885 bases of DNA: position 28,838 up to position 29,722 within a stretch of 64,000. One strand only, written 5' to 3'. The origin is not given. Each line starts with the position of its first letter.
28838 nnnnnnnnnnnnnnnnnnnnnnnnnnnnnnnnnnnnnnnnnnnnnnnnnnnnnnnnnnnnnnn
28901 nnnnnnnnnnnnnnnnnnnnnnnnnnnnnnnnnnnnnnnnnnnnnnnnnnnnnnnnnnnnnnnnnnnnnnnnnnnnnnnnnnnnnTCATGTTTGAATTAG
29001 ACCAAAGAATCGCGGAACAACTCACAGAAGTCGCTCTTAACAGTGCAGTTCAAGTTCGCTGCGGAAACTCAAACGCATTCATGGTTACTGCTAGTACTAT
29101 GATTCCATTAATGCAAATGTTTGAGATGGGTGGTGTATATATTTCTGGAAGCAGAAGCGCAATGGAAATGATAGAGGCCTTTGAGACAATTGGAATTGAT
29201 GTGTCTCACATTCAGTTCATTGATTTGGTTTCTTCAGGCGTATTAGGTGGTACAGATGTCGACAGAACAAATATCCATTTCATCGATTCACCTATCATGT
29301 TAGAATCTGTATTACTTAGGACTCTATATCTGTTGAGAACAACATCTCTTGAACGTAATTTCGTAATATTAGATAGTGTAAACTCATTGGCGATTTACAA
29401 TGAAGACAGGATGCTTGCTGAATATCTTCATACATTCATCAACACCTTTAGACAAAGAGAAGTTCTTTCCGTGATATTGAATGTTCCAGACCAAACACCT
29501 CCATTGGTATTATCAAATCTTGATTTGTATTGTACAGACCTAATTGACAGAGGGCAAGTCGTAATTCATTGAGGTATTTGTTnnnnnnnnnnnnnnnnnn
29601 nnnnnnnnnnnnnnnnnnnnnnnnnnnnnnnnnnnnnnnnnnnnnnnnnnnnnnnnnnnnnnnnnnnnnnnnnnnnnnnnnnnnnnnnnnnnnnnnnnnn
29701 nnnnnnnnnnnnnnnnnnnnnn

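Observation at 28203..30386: Triad of RecA/KaiC-like paralogs: one catalytic, two with destroyed P-loops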

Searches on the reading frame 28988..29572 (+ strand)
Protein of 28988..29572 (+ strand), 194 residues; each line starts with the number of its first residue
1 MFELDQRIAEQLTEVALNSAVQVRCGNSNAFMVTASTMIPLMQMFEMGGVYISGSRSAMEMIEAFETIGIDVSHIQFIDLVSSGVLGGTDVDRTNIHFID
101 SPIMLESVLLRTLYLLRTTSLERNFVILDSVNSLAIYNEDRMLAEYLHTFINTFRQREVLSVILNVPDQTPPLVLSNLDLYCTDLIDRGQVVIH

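Call 3: search_protein_families(library=pfam, proteins=[window:28988-29572:+], max_evalue=1)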
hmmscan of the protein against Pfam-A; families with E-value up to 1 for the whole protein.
window:28988-29572:+ (194 aa): 1 family
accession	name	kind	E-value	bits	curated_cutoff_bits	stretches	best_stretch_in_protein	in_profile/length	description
PF06745.19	ATPase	-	8.8e-05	22.4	26.6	1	46-164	48-161/231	KaiC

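Call 4: search_protein_families(library=ncbifam, proteins=[window:28988-29572:+], max_evalue=1)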
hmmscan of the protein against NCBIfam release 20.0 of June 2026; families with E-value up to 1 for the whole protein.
window:28988-29572:+ (194 aa): 2 families
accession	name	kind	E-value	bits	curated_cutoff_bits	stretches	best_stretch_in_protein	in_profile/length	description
NF006799.0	PRK09302.1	equivalog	0.046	12.3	408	1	37-164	51-173/515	circadian clock protein KaiC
NF004723.0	PRK06067.1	subfamily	0.065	12.7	194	1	49-153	65-160/243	flagellar accessory protein FlaH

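Call 8: find_homologous_proteins(query=window:28988-29572:+, max_evalue=0.001)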
Query window:28988-29572:+ (194 aa): 791 proteins with E <= 0.001 among 860 candidates; the best 120 are listed.
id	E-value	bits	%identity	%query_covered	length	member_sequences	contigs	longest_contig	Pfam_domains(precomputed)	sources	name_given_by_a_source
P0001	2.1e-118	410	100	100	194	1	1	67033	-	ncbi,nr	ncbi:MAG: hypothetical protein NZ736_00405 [Candidatus Poseidoniaceae archaeon]|nr:hypothetical prot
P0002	2.2e-118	410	100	100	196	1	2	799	-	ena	-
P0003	2.3e-118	410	100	100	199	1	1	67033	-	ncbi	-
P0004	3.0e-118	410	99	100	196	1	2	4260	-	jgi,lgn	-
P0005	1.1e-117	408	98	100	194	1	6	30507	-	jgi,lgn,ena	-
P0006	1.5e-117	407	98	100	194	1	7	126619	-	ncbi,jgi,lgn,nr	ncbi:MAG TPA: hypothetical protein EYQ58_04760 [Candidatus Poseidoniales archaeon]|jgi:archaellum bi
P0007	1.5e-117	407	98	100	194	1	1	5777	-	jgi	jgi:archaellum biogenesis ATPase FlaH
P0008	1.7e-117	407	98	100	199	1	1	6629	-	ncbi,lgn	-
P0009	4.1e-117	406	98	100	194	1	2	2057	-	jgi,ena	jgi:archaellum biogenesis ATPase FlaH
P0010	5.8e-117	406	97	100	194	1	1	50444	-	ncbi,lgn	-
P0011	8.1e-117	405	96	100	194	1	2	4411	-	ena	-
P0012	9.7e-117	405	96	100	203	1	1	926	-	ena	-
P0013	1.4e-116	404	97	100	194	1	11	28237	-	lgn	-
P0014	1.7e-116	404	97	100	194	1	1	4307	-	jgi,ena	jgi:archaellum biogenesis ATPase FlaH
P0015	1.8e-116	404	96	100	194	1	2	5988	-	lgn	-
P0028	2.4e-114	397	95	100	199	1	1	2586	PF06745.20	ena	-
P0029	3.1e-114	397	96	100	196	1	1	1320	PF06745.20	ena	-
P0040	2.2e-113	394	94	100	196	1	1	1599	PF06745.20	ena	-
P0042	2.8e-111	387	93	100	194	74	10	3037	PF06745.20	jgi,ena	jgi:archaellum biogenesis ATPase FlaH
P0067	9.1e-105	366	86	100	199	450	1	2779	PF06745.20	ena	-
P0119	2.5e-102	358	85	100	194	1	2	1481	PF06745.20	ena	-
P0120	2.6e-102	358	85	100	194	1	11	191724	PF06745.20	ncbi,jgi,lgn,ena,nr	ncbi:MAG: hypothetical protein CBE08_004715 [Euryarchaeota archaeon TMED248]|nr:MAG: hypothetical pr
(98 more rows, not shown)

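Call 18: find_related_loci(query=A1, collection=genome_contigs, flank=9000)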
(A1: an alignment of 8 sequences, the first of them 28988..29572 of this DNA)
Query A1 (194 aa) in genome_contigs; peptide patterns used: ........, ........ (x = any residue, [..] = any of these).
308 stretches matched a pattern; 274 encode a relative of the query (tblastn E <= 1e-3); the best 80 are kept; 80 distinct loci.
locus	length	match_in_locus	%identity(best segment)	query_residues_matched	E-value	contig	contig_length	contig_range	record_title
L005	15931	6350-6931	98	1-194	2e-127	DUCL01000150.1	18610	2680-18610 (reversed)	MAG TPA_asm: Candidatus Poseidoniales archaeon isolate UWMA-0328 NODE_3999_length_18610_cov_0.703690, whole genome shotg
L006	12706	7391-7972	93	1-194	4e-122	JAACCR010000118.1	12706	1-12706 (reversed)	MAG: Methanobacteriota archaeon isolate H12BWF_bin.14 H12bwf_k87_2030271_1_12706, whole genome shotgun sequence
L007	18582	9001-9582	92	1-194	2e-120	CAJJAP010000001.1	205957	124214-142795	uncultured Candidatus Poseidoniales archaeon isolate FRAM18_bin108 genome assembly, contig: FRAM17_bin108-1, whole genom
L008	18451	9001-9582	90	1-194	4e-117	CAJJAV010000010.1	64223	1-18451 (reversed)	uncultured Candidatus Poseidoniales archaeon isolate FRAM18_bin109 genome assembly, contig: FRAM17_bin109-10, whole geno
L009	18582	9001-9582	89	1-194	1e-116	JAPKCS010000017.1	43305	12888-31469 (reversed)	MAG: Candidatus Poseidoniaceae archaeon isolate ANT-70 NODE_183_length_43305_cov_12.945896, whole genome shotgun sequenc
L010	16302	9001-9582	89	1-194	3e-116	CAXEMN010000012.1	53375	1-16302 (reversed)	MAG TPA_asm: uncultured Candidatus Poseidoniales archaeon isolate ERR598963_concoct_97 genome assembly, contig: ERZ83144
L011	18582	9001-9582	89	1-194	5e-116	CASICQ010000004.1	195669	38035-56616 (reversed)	MAG: Candidatus Poseidoniaceae archaeon isolate FRAM_WSC20_S10_BML_bin_147_1 genome assembly, contig: FRAM_WSC20_S10_BML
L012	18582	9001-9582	89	1-194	7e-116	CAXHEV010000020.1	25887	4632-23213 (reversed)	MAG TPA_asm: uncultured Candidatus Poseidoniales archaeon isolate SRR12480315_binner12_Refined_19 genome assembly, conti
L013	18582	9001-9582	88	1-194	6e-115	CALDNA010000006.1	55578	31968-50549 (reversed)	MAG TPA_asm: uncultured euryarchaeote isolate ERR599035_bin.45_CONCOCT_v1.1_MAG genome assembly, contig: ERZ840559.137,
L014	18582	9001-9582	88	1-194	3e-115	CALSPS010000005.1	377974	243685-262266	MAG: Candidatus Poseidoniaceae archaeon isolate C_MB351 genome assembly, contig: contig_25565_C_MB351, whole genome shot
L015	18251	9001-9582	88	1-194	9e-115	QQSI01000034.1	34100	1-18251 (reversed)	MAG: Candidatus Poseidoniales archaeon isolate bin_35 U_43220-34, whole genome shotgun sequence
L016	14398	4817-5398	88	1-194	8e-115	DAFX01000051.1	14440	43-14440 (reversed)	MAG TPA_asm: Euryarchaeota archaeon UBA433 UBA433_contig_717, whole genome shotgun sequence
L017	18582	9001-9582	87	1-194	1e-114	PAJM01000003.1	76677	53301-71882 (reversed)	MAG: Methanobacteriota archaeon isolate SAT95 155411, whole genome shotgun sequence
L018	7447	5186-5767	87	1-194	1e-114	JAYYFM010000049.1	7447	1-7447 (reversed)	MAG: Thermoplasmatota archaeon isolate XS_MAG85 XS_MAG85_0050, whole genome shotgun sequence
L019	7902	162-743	87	1-194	1e-114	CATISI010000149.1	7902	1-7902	MAG: Candidatus Poseidoniaceae archaeon isolate bin.912 MAG genome assembly, contig: k119_5647340, whole genome shotgun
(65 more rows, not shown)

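Call 31: search_protein_representatives(alignment_id=A2)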
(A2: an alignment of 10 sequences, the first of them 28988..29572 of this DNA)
Query: 10 sequences, 194 profile positions. Proteins with E-value up to 0.001 (for the whole library): 649; up to 1e-10: 123; up to 1e-30: 18. The best 150 are listed.
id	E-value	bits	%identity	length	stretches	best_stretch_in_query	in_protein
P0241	6.3e-84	296.6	-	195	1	1-194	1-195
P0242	2.1e-62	226.3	-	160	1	47-172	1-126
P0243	1.1e-58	214.2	-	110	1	85-193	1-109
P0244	2.6e-54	199.9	-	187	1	1-135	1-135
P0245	2.0e-51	190.5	-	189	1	1-186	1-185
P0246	8.9e-45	168.8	-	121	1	1-93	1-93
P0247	3.4e-44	166.9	-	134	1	63-150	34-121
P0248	3.6e-44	166.8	-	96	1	1-90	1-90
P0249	5.0e-42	159.8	-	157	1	29-176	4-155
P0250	6.9e-42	159.4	-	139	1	118-194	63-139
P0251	8.1e-42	159.2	-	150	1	2-102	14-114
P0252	5.3e-41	156.5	-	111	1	1-84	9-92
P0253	1.0e-40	155.6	-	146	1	1-85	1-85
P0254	7.5e-39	149.5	-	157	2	38-123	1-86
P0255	8.1e-37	142.9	-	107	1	27-106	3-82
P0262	3.0e-29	118.2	-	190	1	1-187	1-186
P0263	1.1e-28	116.3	-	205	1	6-187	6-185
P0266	3.8e-27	111.3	-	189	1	7-185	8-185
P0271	4.0e-24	101.4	-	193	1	8-187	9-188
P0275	2.1e-22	95.9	-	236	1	11-189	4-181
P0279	1.5e-20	89.8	-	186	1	45-182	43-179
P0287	1.8e-18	83.0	-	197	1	48-187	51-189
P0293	2.2e-16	76.2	-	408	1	34-168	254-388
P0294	4.9e-16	75.0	-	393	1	8-182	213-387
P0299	1.4e-15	73.6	-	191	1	26-186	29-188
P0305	4.8e-15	71.8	-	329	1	5-170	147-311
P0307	7.2e-15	71.2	-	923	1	6-185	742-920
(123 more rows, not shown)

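Call 32: search_protein_families(library=pfam, proteins=[P0245, P0262, P0263, P0266, P0271, P0275, P0293, P0294, P0307, P0305], max_evalue=0.01)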
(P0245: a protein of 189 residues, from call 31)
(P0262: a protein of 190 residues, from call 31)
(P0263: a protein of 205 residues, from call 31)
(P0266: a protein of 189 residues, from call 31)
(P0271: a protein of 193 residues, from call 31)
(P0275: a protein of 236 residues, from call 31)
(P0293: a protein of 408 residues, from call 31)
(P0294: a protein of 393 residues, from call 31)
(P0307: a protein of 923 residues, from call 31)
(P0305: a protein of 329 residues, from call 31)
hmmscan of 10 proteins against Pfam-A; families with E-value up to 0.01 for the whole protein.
P0245 (189 aa): 0 families

P0262 (190 aa): 3 families
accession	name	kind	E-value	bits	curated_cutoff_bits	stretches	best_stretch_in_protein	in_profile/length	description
PF06745.19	ATPase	-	0.00019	21.3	26.6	1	32-186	32-186/231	KaiC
PF24336.1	DUF7504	-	0.004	18.1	27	1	97-187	83-179/179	Family of unknown function (DUF7504)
PF10483.15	Elong_Iki1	-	0.0075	16.3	22.5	0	61-152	29-120/292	Elongator subunit Iki1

P0263 (205 aa): 3 families
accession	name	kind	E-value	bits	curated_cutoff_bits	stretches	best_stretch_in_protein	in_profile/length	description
PF06745.19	ATPase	-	3.7e-08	33.5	26.6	1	47-173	49-174/231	KaiC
PF24336.1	DUF7504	-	2.8e-05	25.1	27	1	50-185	33-178/179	Family of unknown function (DUF7504)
PF23365.1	DUF7090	-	0.00064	19.9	27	1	53-187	49-183/192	Family of unknown function (DUF7090)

P0266 (189 aa): 3 families
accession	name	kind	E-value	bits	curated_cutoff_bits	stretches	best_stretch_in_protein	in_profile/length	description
PF06745.19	ATPase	-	3.3e-07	30.3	26.6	1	47-167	48-164/231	KaiC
PF23365.1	DUF7090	-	2.6e-05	24.5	27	1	93-187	88-181/192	Family of unknown function (DUF7090)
PF24336.1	DUF7504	-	0.0088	17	27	0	96-187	81-178/179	Family of unknown function (DUF7504)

P0271 (193 aa): 2 families
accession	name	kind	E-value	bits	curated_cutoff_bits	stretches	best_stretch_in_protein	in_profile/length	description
PF23365.1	DUF7090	-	1.1e-07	32.2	27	1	42-190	37-183/192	Family of unknown function (DUF7090)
PF06745.19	ATPase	-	1.7e-05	24.7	26.6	1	47-190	48-188/231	KaiC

P0275 (236 aa): 2 families
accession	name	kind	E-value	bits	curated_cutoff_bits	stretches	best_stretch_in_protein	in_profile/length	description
PF06745.19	ATPase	-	0.0001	22.2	26.6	1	37-165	46-170/231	KaiC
PF23365.1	DUF7090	-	0.00011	22.5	27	1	44-180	46-182/192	Family of unknown function (DUF7090)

P0293 (408 aa): 2 families
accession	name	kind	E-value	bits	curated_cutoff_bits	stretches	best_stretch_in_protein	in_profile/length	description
PF24336.1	DUF7504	-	3.3e-07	31.4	27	1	286-406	49-177/179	Family of unknown function (DUF7504)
PF06745.19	ATPase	-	4.6e-05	23.3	26.6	1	263-392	45-169/231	KaiC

P0294 (393 aa): 2 families
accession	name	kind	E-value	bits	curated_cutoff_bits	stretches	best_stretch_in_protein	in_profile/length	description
PF24336.1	DUF7504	-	5.1e-08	34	27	1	226-393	5-179/179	Family of unknown function (DUF7504)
PF06745.19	ATPase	-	0.0013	18.5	26.6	1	249-376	46-168/231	KaiC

P0307 (923 aa): 12 families
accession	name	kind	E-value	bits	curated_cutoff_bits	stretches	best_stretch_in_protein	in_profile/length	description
PF13424.12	TPR_12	-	1.2e-27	96.3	30.1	2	181-247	8-76/77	Tetratricopeptide repeat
PF14938.12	SNAP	-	9.5e-27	94.6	25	4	68-224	27-183/282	Soluble NSF attachment protein, SNAP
PF13181.12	TPR_8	-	3.1e-12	46.1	25.7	2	258-287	3-32/34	Tetratricopeptide repeat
PF07719.23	TPR_2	-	9.4e-11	41.4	27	0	259-285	4-30/34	Tetratricopeptide repeat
PF13176.12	TPR_7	-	1.9e-07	31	27.9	0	183-200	6-23/36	Tetratricopeptide repeat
PF00515.34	TPR_1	-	1.2e-06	28.5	27.8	1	259-285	4-30/34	Tetratricopeptide repeat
PF13432.12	TPR_16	-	2.2e-06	28.5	32.7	1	142-200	3-55/65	Tetratricopeptide repeat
PF13174.12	TPR_6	-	5.5e-06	27.1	26.3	0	177-199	1-23/33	Tetratricopeptide repeat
PF24336.1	DUF7504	-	1.4e-05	26.1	27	1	805-923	53-179/179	Family of unknown function (DUF7504)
PF23365.1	DUF7090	-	0.00028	21.1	27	1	810-922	70-181/192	Family of unknown function (DUF7090)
PF13428.12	TPR_14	-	0.00088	20.2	23.5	0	384-413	2-31/44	Tetratricopeptide repeat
PF06745.19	ATPase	-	0.0043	16.9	26.6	1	778-912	44-175/231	KaiC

P0305 (329 aa): 4 families
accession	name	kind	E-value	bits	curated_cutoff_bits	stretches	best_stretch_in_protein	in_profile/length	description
PF05763.18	DUF835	-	1.1e-23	83.9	33.1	2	7-101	42-135/136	Protein of unknown function (DUF835)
PF24336.1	DUF7504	-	3.9e-12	47.4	27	1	192-328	33-178/179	Family of unknown function (DUF7504)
PF06745.19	ATPase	-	0.00021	21.2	26.6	1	189-311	49-167/231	KaiC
PF23365.1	DUF7090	-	0.0031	17.7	27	1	220-311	74-165/192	Family of unknown function (DUF7090)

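Call 36: list_cluster_members(proteins=[P0262, P0263, P0266, P0271, P0275, P0279, P0287, P0299, P0294, P0305])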
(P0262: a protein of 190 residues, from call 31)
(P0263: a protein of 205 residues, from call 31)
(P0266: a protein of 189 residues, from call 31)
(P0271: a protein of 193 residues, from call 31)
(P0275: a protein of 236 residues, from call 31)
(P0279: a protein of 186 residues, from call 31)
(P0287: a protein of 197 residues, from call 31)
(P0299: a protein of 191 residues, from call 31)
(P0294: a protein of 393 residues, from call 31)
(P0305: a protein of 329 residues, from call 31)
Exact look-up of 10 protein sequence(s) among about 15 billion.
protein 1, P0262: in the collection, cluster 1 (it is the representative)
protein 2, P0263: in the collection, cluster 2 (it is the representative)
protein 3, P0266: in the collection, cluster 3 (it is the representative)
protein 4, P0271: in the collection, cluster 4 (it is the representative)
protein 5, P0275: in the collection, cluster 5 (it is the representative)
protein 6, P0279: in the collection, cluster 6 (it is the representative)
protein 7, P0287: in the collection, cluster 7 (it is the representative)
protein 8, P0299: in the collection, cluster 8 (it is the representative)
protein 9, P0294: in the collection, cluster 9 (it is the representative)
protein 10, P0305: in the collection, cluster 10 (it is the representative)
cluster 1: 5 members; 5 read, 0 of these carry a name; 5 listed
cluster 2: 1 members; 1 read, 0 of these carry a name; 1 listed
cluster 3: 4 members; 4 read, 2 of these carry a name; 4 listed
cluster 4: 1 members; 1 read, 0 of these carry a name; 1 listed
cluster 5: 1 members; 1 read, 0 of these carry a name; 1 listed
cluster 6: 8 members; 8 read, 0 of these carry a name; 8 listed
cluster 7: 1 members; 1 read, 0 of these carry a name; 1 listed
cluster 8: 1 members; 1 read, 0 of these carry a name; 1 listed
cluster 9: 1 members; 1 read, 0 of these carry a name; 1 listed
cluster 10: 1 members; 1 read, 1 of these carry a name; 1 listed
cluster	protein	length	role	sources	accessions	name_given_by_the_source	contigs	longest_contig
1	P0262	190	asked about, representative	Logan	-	-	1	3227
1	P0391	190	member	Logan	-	-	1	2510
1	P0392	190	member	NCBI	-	-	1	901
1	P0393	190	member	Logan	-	-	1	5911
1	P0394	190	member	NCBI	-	-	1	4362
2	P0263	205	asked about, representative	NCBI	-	-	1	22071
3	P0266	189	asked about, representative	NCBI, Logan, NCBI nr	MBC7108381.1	MAG: hypothetical protein H5T41_06305 [Methanomassiliicoccales archaeon] | hypothetical protein [Methanomassiliicoccales archaeon]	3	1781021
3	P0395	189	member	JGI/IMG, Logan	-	archaellum biogenesis ATPase FlaH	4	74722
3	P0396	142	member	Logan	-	-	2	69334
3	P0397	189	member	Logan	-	-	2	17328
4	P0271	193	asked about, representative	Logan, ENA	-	-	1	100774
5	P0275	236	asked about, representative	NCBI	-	-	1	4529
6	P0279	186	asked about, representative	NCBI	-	-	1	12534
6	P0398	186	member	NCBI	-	-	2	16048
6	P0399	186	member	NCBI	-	-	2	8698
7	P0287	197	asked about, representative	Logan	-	-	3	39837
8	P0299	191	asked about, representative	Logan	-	-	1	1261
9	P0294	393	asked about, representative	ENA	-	-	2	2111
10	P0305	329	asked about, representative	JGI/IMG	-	archaellum biogenesis ATPase FlaH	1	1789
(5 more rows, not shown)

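Call 38: find_encoding_contigs(protein=P0266, flank=8000, max_places=3)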
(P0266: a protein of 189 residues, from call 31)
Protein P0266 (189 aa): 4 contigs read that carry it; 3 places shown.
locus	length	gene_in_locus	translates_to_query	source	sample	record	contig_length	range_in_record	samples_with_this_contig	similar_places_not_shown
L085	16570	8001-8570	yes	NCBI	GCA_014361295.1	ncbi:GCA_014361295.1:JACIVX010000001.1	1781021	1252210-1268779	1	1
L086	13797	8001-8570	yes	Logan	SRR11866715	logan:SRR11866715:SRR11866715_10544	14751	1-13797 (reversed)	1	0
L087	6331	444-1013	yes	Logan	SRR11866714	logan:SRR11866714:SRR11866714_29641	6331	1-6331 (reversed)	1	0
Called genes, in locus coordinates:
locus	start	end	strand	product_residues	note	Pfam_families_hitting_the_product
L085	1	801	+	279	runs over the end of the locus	PF04055:Radical_SAM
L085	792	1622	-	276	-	-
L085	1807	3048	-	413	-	PF01896:DNA_primase_S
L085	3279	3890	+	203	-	-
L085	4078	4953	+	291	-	PF01435:Peptidase_M48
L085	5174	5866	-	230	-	PF02811:PHP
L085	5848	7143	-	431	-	PF00215:OMPdecase, PF00977:His_biosynth, PF03737:RraA-like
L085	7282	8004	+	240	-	PF05625:PAXNEB (weak), PF13481:AAA_25 (faint), PF06745:ATPase, PF23442:DUF7125 (faint)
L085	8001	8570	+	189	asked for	PF06745:ATPase (weak)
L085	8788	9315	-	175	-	-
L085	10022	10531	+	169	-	PF07790:Pilin_N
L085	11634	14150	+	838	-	PF01966:HD (weak), PF18211:Csm1_B, PF22335:Cas10-Cmr2_palm2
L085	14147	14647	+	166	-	PF03750:Csm2_III-A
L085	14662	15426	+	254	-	PF03787:RAMPs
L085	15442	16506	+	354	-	PF17953:Csm4_C (weak)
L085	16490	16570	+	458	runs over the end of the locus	PF03787:RAMPs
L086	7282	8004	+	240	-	PF05625:PAXNEB (weak), PF13481:AAA_25 (faint), PF06745:ATPase, PF23442:DUF7125 (faint)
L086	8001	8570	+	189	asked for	PF06745:ATPase (weak)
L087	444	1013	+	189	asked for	PF06745:ATPase (weak)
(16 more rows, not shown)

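Call 39: find_encoding_contigs(protein=P0271, flank=7000, max_places=2)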
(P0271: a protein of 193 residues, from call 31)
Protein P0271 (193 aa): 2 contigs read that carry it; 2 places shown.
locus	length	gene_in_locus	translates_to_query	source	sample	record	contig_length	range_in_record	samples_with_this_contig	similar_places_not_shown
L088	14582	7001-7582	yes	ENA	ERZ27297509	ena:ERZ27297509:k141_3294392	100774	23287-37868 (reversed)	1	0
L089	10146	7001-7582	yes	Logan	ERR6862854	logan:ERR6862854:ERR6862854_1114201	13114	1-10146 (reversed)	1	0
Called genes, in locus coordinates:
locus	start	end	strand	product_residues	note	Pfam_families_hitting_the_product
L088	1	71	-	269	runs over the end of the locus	-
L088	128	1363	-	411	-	PF01896:DNA_primase_S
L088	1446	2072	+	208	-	-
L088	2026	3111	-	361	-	PF03706:LPG_synthase_TM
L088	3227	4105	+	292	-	PF01435:Peptidase_M48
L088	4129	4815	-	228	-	PF02811:PHP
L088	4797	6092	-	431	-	PF00215:OMPdecase, PF02581:TMP-TENI (faint), PF00977:His_biosynth (weak), PF03737:RraA-like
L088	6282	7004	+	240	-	PF13481:AAA_25 (weak), PF03796:DnaB_C (faint), PF06745:ATPase, PF23442:DUF7125 (faint)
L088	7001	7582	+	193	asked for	PF23365:DUF7090, PF06745:ATPase (weak)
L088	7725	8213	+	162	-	PF07790:Pilin_N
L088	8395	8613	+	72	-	-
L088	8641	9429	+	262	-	PF02230:Abhydrolase_2, PF10503:Esterase_PHB (weak)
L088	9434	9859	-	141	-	PF06271:RDD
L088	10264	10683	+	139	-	PF01609:DDE_Tnp_1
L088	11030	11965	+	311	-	PF01385:OrfB_IS605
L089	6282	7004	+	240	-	PF13481:AAA_25 (weak), PF03796:DnaB_C (weak), PF06745:ATPase, PF23442:DUF7125 (weak)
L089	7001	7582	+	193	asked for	PF23365:DUF7090, PF06745:ATPase (weak)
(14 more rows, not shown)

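Call 40: find_encoding_contigs(protein=P0279, flank=7000, max_places=2)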
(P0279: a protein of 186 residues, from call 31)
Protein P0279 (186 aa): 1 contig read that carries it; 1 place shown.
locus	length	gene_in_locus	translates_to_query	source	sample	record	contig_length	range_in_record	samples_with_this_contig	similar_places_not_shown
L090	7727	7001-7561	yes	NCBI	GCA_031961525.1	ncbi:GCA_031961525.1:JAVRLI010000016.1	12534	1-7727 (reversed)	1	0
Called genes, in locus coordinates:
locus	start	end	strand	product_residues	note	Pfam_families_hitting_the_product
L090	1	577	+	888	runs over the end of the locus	PF01326:PPDK_N, PF00391:PEP-utilizers, PF02896:PEP-utilizers_C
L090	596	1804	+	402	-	PF03952:Enolase_N, PF00113:Enolase_C, PF13378:MR_MLE_C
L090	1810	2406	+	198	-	PF00318:Ribosomal_S2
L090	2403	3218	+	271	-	PF01875:Memo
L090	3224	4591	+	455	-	PF02127:Peptidase_M18, PF05343:Peptidase_M42 (faint)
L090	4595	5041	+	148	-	PF02629:CoA_binding, PF13380:CoA_binding_2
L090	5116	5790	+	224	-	PF09335:VTT_dom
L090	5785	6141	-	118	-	-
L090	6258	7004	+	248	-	PF05625:PAXNEB (faint), PF13481:AAA_25 (faint), PF23442:DUF7125 (weak), PF03796:DnaB_C (weak), PF06745:ATPase, PF07088:GvpD_P-loop (weak), PF20720:nSTAND3 (faint)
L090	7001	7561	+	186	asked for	-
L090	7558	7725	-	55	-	?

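Call 41: find_encoding_contigs(protein=P0263, flank=7000, max_places=2)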
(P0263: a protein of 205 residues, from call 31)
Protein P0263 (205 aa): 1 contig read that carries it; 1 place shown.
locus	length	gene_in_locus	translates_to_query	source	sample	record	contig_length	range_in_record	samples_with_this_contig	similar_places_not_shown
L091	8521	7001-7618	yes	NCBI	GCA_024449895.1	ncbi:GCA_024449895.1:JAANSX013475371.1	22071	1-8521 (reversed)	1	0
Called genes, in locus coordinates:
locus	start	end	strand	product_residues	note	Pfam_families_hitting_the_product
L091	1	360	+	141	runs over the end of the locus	PF07650:KH_2 (faint), PF26594:KH_NusA_2nd, PF13083:KH_KhpA-B (weak)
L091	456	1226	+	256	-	PF00535:Glycos_transf_2, PF13641:Glyco_tranf_2_3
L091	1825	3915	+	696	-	PF03169:OPT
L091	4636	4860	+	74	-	-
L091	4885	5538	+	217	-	PF00834:Ribul_P_3_epim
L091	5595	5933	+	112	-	PF04032:Rpr2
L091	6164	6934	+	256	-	PF06745:ATPase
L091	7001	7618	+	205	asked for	PF06745:ATPase, PF23442:DUF7125 (weak)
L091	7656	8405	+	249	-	PF03796:DnaB_C (faint), PF05625:PAXNEB (faint), PF06745:ATPase, PF23442:DUF7125 (weak)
